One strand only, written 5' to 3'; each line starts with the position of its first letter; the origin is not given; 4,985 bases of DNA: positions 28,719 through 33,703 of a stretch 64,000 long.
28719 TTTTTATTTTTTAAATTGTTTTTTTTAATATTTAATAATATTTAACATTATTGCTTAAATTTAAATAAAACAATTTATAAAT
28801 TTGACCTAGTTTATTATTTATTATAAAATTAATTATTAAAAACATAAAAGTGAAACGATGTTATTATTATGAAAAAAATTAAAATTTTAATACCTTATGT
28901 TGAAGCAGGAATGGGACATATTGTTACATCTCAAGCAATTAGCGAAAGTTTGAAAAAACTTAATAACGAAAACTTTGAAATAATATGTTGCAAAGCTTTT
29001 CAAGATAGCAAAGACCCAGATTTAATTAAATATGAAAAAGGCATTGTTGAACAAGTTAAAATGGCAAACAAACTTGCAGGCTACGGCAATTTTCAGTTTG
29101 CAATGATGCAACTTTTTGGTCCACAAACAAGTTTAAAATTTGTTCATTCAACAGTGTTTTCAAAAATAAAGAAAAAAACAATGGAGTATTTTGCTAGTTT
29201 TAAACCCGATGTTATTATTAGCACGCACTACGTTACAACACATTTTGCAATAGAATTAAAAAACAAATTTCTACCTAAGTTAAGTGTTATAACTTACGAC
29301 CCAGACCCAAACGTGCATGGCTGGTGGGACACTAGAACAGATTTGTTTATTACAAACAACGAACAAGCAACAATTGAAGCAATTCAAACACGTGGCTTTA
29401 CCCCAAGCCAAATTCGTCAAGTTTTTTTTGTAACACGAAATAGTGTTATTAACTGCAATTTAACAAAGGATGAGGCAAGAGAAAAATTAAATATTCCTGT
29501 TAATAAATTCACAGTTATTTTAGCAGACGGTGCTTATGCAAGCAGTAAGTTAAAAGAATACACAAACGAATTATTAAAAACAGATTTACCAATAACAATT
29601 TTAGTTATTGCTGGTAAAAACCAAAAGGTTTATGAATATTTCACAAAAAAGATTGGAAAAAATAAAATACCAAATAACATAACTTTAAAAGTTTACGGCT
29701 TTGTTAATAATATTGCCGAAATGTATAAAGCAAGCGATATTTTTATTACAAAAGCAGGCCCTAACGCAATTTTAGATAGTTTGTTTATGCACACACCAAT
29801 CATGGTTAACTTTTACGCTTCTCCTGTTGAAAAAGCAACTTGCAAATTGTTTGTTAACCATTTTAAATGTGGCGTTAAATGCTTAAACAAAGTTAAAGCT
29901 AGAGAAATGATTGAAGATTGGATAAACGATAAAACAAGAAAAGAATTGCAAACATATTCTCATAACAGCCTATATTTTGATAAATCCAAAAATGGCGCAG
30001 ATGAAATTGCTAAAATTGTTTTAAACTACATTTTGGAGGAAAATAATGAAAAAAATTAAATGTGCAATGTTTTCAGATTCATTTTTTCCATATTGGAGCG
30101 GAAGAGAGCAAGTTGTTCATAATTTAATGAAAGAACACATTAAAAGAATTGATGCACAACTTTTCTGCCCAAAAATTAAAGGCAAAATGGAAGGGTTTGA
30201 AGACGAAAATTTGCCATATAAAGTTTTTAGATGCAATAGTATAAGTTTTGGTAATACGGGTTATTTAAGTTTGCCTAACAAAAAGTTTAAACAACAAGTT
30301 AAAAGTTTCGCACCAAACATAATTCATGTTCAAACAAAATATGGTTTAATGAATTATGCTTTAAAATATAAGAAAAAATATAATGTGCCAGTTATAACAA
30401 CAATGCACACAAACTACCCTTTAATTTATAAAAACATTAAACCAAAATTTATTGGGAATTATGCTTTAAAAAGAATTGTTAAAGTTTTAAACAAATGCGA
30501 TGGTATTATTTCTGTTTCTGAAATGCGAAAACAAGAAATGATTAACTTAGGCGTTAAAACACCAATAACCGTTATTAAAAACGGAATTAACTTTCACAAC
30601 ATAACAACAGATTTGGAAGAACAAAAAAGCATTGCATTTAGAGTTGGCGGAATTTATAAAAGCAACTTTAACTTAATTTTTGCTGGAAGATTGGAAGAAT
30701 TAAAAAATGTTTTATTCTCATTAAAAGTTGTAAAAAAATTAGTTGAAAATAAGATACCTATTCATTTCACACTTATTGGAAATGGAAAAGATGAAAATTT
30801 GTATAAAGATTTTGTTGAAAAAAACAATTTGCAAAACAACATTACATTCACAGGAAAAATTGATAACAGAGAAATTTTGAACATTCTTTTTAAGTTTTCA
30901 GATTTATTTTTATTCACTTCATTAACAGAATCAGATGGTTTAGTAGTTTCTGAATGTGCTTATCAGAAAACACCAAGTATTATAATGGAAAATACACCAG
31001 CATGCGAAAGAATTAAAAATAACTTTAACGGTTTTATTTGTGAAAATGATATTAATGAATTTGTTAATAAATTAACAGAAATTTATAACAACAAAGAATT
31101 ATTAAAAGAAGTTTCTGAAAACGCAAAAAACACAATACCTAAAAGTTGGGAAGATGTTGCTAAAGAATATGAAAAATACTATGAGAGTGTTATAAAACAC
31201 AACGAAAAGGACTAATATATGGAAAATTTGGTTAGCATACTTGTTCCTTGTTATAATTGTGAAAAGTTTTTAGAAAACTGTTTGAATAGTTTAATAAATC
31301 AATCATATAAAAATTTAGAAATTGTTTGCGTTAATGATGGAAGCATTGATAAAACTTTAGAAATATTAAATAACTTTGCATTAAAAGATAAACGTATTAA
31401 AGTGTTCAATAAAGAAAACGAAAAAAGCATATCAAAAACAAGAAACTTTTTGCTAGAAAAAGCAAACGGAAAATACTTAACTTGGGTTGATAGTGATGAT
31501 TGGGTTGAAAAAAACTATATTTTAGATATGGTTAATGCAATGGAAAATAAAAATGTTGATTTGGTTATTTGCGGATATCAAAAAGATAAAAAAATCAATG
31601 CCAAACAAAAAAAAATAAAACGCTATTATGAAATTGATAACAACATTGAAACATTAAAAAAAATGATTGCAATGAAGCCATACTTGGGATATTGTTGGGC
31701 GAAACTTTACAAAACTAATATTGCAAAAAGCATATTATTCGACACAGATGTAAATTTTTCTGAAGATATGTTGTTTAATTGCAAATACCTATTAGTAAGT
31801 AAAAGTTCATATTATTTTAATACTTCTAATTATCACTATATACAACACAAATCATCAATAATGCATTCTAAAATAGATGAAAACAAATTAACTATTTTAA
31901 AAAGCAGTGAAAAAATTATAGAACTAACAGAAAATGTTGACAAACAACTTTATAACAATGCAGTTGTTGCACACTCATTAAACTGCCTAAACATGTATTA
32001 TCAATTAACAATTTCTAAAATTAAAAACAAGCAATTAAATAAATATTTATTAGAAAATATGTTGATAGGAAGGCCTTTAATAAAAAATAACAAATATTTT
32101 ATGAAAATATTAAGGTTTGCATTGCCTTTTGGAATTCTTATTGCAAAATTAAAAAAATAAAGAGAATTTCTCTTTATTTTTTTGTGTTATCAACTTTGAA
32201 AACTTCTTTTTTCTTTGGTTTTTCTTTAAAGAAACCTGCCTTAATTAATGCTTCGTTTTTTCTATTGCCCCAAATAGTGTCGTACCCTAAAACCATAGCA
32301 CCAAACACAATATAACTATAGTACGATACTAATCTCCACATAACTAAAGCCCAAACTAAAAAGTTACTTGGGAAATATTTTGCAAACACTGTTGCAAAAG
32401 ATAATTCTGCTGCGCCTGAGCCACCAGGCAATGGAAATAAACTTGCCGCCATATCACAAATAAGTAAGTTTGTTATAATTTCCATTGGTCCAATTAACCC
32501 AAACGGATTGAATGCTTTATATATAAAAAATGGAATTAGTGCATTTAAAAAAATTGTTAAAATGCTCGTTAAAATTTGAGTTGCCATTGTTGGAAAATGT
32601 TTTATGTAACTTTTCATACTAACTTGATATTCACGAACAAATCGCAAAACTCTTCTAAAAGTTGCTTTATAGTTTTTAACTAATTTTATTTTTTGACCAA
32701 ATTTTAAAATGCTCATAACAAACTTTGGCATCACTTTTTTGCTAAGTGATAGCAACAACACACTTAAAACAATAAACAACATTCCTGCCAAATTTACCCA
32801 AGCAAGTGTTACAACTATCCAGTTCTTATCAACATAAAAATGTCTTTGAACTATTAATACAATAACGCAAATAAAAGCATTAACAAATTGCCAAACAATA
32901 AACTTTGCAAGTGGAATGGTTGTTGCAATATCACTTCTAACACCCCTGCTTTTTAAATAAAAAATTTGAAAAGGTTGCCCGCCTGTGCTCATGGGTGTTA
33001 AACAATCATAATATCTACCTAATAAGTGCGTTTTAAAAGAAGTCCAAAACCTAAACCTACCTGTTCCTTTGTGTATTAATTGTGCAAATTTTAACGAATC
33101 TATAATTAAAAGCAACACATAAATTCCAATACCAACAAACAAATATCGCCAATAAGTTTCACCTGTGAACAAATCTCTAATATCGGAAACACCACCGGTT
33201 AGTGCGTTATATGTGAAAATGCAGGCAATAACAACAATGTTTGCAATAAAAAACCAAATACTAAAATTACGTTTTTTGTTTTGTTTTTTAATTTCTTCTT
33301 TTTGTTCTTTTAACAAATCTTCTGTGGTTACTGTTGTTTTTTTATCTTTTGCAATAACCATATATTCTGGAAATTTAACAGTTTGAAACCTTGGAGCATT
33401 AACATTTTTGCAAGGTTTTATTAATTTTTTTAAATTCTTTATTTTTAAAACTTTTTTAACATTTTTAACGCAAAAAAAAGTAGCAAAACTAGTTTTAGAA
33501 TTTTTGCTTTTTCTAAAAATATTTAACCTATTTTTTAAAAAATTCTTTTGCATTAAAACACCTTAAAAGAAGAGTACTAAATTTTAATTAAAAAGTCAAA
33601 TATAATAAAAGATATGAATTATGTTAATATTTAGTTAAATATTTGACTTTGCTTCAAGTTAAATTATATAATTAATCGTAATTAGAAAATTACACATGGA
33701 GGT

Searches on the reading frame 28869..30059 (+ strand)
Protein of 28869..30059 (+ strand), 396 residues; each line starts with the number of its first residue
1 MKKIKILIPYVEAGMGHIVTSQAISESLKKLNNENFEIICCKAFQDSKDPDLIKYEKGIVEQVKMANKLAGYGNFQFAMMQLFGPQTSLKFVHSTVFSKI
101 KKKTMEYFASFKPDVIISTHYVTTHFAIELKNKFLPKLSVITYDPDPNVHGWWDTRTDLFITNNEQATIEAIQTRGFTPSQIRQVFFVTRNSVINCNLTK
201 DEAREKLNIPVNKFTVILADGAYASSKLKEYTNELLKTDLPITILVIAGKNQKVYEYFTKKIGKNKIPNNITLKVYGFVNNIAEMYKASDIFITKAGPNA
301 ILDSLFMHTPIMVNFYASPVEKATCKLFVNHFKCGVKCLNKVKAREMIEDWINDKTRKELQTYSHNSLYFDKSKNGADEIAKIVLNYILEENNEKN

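Call 71: search_protein_families(library=pfam, proteins=[window:28869-30059:+], max_evalue=0.00001)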
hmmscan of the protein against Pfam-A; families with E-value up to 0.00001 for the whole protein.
window:28869-30059:+ (396 aa): 2 families
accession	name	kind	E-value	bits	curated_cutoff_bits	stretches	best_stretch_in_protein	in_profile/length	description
PF04101.22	Glyco_tran_28_C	-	1.9e-07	31.7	22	1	241-313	30-96/166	Glycosyltransferase family 28 C-terminal domain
PF06925.17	MGDG_synth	-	2.6e-07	31.3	25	1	77-183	50-163/169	Monogalactosyldiacylglycerol (MGDG) synthase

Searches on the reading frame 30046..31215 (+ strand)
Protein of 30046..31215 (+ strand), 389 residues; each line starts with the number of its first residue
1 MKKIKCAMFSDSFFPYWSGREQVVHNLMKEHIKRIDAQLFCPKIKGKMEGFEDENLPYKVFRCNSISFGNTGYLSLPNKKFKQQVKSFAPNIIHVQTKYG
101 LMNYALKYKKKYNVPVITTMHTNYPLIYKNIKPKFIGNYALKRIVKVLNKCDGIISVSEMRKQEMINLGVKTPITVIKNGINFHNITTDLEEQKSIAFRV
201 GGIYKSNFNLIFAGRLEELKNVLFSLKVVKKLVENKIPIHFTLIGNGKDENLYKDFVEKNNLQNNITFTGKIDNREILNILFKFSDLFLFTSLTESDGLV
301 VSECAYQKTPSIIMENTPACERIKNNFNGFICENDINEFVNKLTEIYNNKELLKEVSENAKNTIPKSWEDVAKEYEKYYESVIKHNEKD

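Call 71: search_protein_families(library=pfam, proteins=[window:30046-31215:+], max_evalue=0.00001)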
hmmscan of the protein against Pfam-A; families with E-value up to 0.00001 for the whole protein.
window:30046-31215:+ (389 aa): 4 families
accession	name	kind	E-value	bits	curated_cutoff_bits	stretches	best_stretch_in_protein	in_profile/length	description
PF00534.26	Glycos_transf_1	-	1.6e-28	99.8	26.4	1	198-362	6-171/172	Glycosyl transferases group 1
PF13439.12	Glyco_transf_4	-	5.1e-23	82.4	28.5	1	18-182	2-167/170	Glycosyltransferase Family 4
PF13692.12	Glyco_trans_1_4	-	1.1e-18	68.3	27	1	209-349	3-142/142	Glycosyl transferases group 1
PF13579.12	Glyco_trans_4_4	-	9.3e-07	29.8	29.7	1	21-180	4-158/158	Glycosyl transferase 4-like domain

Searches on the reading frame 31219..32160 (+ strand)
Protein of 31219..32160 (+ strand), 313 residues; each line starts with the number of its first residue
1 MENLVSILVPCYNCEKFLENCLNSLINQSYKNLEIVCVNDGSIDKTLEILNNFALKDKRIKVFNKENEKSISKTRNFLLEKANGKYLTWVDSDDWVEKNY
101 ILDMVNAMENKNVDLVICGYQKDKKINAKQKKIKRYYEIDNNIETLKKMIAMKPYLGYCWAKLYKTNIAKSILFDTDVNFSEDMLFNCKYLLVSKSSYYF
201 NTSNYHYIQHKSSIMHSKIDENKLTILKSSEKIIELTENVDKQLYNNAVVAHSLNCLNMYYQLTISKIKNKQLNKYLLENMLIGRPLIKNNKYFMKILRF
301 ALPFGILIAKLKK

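Call 71: search_protein_families(library=pfam, proteins=[window:31219-32160:+], max_evalue=0.00001)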
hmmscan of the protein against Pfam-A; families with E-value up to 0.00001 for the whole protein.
window:31219-32160:+ (313 aa): 3 families
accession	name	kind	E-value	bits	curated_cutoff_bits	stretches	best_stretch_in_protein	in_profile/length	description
PF00535.33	Glycos_transf_2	-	7e-37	127.4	23.3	1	6-146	1-141/168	Glycosyl transferase family 2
PF13641.12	Glyco_tranf_2_3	-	7.8e-11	42.9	27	1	5-116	3-119/230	Glycosyltransferase like family 2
PF10111.15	Glyco_tranf_2_2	-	4.6e-08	33.3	27.3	1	6-153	1-154/276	Glycosyltransferase like family 2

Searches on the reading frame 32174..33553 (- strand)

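Call 71: search_protein_families(library=pfam, proteins=[window:32174-33553:-], max_evalue=0.00001)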
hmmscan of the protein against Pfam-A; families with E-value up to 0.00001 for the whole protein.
window:32174-33553:- (459 aa): 1 family
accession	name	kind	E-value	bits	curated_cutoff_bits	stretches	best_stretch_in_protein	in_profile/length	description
PF03706.18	LPG_synthase_TM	-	5.8e-30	105.2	33.4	1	120-418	19-302/302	Lysylphosphatidylglycerol synthase TM region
